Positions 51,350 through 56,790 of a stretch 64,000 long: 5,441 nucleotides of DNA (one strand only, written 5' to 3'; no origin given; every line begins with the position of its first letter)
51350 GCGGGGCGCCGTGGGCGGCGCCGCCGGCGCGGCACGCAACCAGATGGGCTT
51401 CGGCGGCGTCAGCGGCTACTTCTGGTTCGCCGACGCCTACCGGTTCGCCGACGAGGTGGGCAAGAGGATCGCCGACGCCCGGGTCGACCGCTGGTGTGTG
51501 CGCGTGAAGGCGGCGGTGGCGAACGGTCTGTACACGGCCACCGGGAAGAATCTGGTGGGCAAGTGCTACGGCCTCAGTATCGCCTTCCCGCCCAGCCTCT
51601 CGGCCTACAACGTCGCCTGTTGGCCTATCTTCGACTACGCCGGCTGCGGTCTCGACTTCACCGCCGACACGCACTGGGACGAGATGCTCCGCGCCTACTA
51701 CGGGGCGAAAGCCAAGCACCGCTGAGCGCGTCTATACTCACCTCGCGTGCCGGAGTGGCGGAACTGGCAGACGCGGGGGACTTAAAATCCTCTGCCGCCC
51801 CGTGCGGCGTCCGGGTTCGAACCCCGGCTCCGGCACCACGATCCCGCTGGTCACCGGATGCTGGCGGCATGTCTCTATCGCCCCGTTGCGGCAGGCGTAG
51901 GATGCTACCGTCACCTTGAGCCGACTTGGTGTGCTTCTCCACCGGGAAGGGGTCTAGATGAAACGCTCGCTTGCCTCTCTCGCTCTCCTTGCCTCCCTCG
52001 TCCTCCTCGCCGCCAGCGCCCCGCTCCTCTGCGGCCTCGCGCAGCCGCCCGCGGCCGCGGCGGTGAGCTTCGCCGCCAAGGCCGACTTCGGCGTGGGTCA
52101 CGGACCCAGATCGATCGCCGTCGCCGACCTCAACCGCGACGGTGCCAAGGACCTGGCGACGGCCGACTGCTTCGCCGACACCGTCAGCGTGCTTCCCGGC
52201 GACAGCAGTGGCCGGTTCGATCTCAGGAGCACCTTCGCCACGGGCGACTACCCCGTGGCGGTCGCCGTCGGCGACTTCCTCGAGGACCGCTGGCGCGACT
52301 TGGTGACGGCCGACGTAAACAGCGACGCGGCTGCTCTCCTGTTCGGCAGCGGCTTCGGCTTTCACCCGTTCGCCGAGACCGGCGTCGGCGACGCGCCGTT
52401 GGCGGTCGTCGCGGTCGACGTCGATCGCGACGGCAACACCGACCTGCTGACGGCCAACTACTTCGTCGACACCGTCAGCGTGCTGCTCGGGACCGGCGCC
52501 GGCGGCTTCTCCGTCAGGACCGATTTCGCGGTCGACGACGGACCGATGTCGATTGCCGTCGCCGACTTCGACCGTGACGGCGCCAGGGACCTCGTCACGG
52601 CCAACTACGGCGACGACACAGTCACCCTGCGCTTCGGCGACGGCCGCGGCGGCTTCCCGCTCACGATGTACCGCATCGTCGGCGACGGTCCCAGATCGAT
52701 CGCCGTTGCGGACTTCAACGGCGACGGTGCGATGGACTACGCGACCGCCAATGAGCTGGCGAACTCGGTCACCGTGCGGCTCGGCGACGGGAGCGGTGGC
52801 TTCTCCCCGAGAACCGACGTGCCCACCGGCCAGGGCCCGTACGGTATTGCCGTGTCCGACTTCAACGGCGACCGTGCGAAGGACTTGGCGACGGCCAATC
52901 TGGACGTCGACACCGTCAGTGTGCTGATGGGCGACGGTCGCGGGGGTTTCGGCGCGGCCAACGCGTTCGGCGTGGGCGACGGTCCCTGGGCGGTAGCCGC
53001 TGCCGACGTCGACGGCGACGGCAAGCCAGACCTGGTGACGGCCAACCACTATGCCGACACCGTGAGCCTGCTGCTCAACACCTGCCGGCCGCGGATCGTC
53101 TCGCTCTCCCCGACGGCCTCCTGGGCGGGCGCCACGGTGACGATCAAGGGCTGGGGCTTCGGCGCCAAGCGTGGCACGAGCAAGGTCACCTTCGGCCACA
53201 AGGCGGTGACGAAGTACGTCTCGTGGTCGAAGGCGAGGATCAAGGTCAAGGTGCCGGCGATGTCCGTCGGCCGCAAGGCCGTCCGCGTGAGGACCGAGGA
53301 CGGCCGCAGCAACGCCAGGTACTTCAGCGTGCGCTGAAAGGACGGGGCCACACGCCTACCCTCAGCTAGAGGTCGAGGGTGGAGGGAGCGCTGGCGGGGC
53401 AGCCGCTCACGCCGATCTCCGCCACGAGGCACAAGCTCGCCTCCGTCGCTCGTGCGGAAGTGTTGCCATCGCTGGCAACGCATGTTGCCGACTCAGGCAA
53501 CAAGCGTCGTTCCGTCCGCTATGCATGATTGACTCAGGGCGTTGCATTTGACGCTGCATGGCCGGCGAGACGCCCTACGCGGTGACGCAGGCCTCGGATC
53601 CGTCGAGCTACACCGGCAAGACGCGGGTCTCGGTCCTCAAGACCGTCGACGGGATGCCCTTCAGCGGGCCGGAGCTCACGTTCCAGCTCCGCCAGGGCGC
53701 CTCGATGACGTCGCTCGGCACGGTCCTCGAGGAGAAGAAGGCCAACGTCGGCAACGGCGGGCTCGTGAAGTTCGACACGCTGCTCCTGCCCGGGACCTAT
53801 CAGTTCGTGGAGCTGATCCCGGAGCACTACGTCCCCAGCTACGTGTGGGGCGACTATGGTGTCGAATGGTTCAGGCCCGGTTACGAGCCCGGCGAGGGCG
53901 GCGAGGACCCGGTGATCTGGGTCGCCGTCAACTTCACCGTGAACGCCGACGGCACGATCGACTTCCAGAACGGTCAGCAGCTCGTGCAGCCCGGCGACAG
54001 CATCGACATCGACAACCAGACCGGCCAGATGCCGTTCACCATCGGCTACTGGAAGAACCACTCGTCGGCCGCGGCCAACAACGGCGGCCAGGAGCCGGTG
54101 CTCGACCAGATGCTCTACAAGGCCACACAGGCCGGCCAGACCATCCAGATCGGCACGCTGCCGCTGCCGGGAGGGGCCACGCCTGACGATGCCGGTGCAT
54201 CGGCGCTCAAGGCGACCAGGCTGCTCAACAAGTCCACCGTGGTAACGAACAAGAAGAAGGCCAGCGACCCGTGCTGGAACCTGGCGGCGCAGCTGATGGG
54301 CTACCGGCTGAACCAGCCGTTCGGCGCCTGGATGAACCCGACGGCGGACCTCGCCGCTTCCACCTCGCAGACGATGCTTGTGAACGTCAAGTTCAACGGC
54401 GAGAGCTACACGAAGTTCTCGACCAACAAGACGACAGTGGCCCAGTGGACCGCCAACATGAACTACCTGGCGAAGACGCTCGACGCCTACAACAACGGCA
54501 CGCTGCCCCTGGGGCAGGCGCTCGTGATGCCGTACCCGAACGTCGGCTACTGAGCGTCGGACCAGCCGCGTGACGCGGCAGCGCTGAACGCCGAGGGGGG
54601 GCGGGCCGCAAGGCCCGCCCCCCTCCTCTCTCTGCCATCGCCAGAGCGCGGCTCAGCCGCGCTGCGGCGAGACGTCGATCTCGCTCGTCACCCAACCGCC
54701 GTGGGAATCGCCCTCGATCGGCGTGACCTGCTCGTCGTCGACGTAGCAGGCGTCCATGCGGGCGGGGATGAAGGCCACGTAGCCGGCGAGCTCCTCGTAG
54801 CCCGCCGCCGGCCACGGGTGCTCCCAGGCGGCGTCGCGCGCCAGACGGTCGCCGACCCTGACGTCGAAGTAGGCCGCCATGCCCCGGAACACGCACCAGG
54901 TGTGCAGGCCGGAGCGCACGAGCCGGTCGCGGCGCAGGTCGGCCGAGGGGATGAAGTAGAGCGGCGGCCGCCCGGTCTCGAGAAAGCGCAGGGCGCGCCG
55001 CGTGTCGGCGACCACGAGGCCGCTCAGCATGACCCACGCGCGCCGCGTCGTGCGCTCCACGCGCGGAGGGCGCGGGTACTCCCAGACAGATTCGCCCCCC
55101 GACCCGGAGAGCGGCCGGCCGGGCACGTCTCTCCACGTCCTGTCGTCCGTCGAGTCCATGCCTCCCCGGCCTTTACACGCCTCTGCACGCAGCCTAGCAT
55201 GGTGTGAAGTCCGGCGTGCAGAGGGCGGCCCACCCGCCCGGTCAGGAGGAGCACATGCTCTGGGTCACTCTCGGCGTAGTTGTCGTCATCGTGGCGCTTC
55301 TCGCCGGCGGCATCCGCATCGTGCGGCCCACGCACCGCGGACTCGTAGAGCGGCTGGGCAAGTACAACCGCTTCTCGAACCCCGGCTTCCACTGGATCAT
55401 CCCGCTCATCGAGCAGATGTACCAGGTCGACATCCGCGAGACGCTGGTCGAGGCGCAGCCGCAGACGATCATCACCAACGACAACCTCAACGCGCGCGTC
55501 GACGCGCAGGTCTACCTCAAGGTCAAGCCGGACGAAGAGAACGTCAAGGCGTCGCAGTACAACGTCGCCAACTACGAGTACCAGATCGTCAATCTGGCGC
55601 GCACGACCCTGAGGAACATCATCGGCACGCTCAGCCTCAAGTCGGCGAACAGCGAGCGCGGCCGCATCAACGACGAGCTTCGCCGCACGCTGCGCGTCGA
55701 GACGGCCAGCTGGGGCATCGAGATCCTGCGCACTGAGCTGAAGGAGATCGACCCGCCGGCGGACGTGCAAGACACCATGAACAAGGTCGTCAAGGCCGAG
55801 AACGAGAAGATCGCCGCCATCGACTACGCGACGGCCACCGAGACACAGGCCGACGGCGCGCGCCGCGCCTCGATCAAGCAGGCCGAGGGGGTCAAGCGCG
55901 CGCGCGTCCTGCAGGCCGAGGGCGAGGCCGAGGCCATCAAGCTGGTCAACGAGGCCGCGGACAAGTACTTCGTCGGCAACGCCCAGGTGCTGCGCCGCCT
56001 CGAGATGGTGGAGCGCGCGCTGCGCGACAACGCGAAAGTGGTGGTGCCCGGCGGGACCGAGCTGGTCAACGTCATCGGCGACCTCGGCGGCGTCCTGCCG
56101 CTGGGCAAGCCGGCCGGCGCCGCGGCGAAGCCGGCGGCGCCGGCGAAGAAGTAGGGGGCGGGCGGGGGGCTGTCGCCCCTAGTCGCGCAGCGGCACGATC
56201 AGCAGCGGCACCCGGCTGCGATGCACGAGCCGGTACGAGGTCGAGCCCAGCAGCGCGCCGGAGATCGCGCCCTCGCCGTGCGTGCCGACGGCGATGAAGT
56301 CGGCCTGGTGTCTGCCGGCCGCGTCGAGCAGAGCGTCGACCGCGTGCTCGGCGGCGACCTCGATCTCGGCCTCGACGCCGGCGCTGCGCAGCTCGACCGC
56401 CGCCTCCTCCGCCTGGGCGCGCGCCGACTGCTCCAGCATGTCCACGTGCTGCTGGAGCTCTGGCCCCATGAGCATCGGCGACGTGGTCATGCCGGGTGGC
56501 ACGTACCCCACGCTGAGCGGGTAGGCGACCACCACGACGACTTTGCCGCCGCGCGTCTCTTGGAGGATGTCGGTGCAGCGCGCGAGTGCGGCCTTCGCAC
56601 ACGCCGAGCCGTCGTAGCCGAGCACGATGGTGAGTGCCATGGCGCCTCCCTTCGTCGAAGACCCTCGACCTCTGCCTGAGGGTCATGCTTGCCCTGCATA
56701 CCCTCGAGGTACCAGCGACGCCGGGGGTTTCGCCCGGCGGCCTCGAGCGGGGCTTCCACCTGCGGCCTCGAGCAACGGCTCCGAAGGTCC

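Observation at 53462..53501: Twin 18-bp palindromes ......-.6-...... upstream of the orphan ORF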

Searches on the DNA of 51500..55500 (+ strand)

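Call 4: search_rna_families(source=window, start=51500, end=55500, threshold=evalue, max_evalue=5)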
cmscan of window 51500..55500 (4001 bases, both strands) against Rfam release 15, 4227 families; matches with E-value up to 5: 4.
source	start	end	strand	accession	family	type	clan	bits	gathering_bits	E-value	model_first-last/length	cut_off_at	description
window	51749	51835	+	RF00005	tRNA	Gene; tRNA;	CL00001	52.5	29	1.2e-09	1-71/71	no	tRNA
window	54593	54627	-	RF00802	mir-207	Gene; miRNA;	-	20.9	88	1.8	1-78/78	no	mir-207 microRNA precursor family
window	51770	51852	-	RF01852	tRNA-Sec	Gene; tRNA;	CL00001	19.9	47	1.7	1-91/91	no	Selenocysteine transfer RNA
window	52989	53023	-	RF00498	EAV_LTH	Cis-reg; leader;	-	16.4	70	3.7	1-45/45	no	Equine arteritis virus leader TRS hairpin (LTH)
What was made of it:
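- On Any Rfam RNA family: Only tRNA-Leu was significant in 51500-55500 at E-values up to 5 (call 4).
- No Rfam match (call 4).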

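Call 37: search_dna_similar(query=window:53338-53600:+, collection=plasmids, mode=distant, max_evalue=0.01, max_rows=10)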
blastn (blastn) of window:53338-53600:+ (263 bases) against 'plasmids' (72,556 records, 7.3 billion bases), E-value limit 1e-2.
No match.

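Call 38: search_dna_similar(query=window:53338-53600:+, collection=phages, mode=distant, max_evalue=0.01, max_rows=10)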
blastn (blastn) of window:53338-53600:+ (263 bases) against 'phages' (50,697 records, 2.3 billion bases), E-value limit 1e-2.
No match.

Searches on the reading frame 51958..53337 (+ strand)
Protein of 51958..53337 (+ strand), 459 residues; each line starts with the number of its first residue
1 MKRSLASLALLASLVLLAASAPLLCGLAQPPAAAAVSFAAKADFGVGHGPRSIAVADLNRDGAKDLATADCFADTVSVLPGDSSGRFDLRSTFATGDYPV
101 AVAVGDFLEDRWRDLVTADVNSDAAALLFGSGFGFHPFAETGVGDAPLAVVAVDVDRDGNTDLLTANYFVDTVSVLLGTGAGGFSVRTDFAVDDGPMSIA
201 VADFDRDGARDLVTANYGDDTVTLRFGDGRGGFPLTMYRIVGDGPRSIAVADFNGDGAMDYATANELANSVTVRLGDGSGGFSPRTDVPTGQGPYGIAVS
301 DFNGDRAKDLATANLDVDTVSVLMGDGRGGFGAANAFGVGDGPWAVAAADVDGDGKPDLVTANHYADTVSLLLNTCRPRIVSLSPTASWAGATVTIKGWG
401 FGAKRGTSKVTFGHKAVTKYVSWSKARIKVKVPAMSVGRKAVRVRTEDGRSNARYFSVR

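Call 10: search_protein_families(library=pfam, proteins=[window:51958-53337:+], max_evalue=0.01)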
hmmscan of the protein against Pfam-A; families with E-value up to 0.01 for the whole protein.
window:51958-53337:+ (459 aa): 3 families
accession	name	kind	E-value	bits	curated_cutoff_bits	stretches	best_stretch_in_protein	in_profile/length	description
PF13517.12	FG-GAP_3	-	7.4e-38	129.4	26.9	6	301-360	1-60/61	FG-GAP-like repeat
PF01839.29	FG-GAP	-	3.3e-18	65.6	22.1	3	343-367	2-26/37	FG-GAP repeat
PF01833.30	TIG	-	3.2e-11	43.5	20.9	1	378-452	1-78/84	IPT/TIG domain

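Call 11: search_protein_families(library=ncbifam, proteins=[window:51958-53337:+], max_evalue=0.01)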
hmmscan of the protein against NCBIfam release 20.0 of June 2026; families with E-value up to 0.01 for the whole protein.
window:51958-53337:+ (459 aa): 0 families

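Call 23: list_cluster_members(proteins=[P0001, window:51958-53337:+])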
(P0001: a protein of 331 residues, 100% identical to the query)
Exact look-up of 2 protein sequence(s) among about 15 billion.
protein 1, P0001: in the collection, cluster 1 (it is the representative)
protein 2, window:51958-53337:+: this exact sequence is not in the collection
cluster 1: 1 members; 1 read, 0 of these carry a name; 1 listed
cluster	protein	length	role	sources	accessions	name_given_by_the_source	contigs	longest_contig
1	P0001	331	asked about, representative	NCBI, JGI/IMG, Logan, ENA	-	-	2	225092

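Call 42: find_homologous_proteins(query=window:51958-53337:+, max_evalue=1e-30)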
Query window:51958-53337:+ (459 aa): 3466 proteins with E <= 1e-30 among 8000 candidates; the best 120 are listed.
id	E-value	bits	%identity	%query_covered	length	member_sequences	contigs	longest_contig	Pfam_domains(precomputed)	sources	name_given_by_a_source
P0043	6.3e-174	597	46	71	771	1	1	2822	PF01839.30,PF13517.13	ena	-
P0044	1.4e-141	490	41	76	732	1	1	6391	PF01839.30,PF12256.15,PF13517.13,PF14783.13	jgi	jgi:hypothetical protein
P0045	1.8e-139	484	46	74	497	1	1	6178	PF01839.30,PF13517.13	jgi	jgi:hypothetical protein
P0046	3.0e-135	470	48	100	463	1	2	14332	PF01839.30,PF01833.31,PF13517.13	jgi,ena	-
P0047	1.1e-132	461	44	75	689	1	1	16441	PF01839.30,PF12256.15,PF16743.11,PF13517.13,PF13860.13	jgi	-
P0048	4.3e-131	456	45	73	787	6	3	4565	PF01839.30,PF16743.11,PF13517.13,PF13860.13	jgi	jgi:hypothetical protein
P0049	5.3e-130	452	38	73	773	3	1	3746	PF01839.30,PF12256.15,PF16743.11,PF14779.13,PF13517.13,PF14783.13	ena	-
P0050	1.3e-128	448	39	70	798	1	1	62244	PF01839.30,PF13517.13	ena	-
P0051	1.0e-127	445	40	72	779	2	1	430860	PF01839.30,PF12256.15,PF16743.11,PF13517.13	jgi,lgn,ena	-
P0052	4.0e-126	440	38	71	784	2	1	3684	PF01839.30,PF13517.13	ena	-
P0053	1.1e-125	438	34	71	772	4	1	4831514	PF01839.30,PF12256.15,PF13517.13,PF00036.39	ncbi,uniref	ncbi:FG-GAP repeat domain-containing protein [Dokdonella sp. MW10]|uniref:FG-GAP repeat domain-conta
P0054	1.2e-125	438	38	75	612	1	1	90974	PF01839.30,PF13517.13,PF21955.1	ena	-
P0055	9.2e-124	432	42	72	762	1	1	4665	PF01839.30,PF13517.13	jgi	jgi:hypothetical protein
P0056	3.3e-122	427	39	74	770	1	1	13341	PF01839.30,PF13517.13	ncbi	-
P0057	1.1e-120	422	41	74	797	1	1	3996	PF01839.30,PF12256.15,PF13517.13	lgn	-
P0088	1.1e-108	382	47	98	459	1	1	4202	PF01839.30,PF01833.31,PF13517.13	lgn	-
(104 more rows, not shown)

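Call 43: find_encoding_contigs(protein=P0046, flank=5000, max_places=3)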
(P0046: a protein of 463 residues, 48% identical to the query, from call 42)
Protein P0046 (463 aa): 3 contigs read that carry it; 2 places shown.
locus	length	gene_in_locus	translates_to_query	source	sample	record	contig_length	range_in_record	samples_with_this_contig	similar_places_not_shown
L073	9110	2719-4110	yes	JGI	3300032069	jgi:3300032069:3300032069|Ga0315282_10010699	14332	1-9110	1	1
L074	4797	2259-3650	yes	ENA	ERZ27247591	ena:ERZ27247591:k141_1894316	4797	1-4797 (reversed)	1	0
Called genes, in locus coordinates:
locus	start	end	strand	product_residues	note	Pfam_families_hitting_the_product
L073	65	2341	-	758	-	PF14312:FG-GAP_2, PF19077:Big_13 (faint)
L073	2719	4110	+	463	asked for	PF13517:FG-GAP_3, PF13517:FG-GAP_3, PF13517:FG-GAP_3, PF13517:FG-GAP_3, PF01839:FG-GAP, PF13517:FG-GAP_3, PF01839:FG-GAP, PF13517:FG-GAP_3, +6 more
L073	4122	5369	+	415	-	PF01839:FG-GAP (weak), PF13517:FG-GAP_3, PF01839:FG-GAP (weak), PF13517:FG-GAP_3, PF13517:FG-GAP_3, PF13517:FG-GAP_3, PF13517:FG-GAP_3, PF01833:TIG, +5 more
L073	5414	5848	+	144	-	-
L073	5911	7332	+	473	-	-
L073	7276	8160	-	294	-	PF03793:PASTA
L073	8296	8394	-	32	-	-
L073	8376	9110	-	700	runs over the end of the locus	PF13240:Zn_Ribbon_1, PF13248:Zn_ribbon_3 (weak), PF07676:PD40 (faint), PF26550:Tricorn_2nd (faint), PF03793:PASTA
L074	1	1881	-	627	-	?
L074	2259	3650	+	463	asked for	PF13517:FG-GAP_3, PF13517:FG-GAP_3, PF13517:FG-GAP_3, PF13517:FG-GAP_3, PF01839:FG-GAP, PF13517:FG-GAP_3, PF01839:FG-GAP, PF13517:FG-GAP_3, +6 more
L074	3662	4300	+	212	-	PF13517:FG-GAP_3 (weak), PF01839:FG-GAP (weak), PF13517:FG-GAP_3, PF01839:FG-GAP (weak), PF01833:TIG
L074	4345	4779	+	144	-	-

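Call 44: find_encoding_contigs(protein=P0088, flank=5000, max_places=3)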
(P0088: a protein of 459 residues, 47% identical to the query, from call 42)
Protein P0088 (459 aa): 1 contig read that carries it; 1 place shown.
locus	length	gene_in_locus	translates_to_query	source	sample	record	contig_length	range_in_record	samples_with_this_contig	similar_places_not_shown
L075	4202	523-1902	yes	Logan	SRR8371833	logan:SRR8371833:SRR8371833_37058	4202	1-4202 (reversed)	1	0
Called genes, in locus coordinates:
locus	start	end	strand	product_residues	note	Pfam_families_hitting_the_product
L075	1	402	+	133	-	?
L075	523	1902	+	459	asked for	PF01839:FG-GAP (weak), PF13517:FG-GAP_3, PF01833:TIG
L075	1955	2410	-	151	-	PF13302:Acetyltransf_3 (weak), PF00583:Acetyltransf_1, PF13673:Acetyltransf_10 (weak), PF13508:Acetyltransf_7, PF08445:FR47 (weak)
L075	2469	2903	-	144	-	PF13527:Acetyltransf_9 (weak), PF00583:Acetyltransf_1, PF13673:Acetyltransf_10 (weak), PF13508:Acetyltransf_7, PF08445:FR47 (weak)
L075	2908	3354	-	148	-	PF13302:Acetyltransf_3 (weak), PF00583:Acetyltransf_1, PF13673:Acetyltransf_10 (weak), PF13508:Acetyltransf_7, PF08445:FR47 (weak)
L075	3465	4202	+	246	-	?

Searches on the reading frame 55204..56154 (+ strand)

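Call 10: search_protein_families(library=pfam, proteins=[window:55204-56154:+], max_evalue=0.01)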
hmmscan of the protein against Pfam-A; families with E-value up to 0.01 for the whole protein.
window:55204-56154:+ (316 aa): 1 family
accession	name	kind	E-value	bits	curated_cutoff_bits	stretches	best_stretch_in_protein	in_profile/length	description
PF01145.31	Band_7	-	1.2e-39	136.7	23.6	1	39-211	2-174/176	SPFH domain / Band 7 family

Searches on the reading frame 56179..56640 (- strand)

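Call 10: search_protein_families(library=pfam, proteins=[window:56179-56640:-], max_evalue=0.01)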
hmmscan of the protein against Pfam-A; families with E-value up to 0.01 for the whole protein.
window:56179-56640:- (153 aa): 1 family
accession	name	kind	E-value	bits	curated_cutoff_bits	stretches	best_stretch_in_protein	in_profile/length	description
PF00582.32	Usp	-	4.3e-21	76.4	24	1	4-150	4-141/141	Universal stress protein family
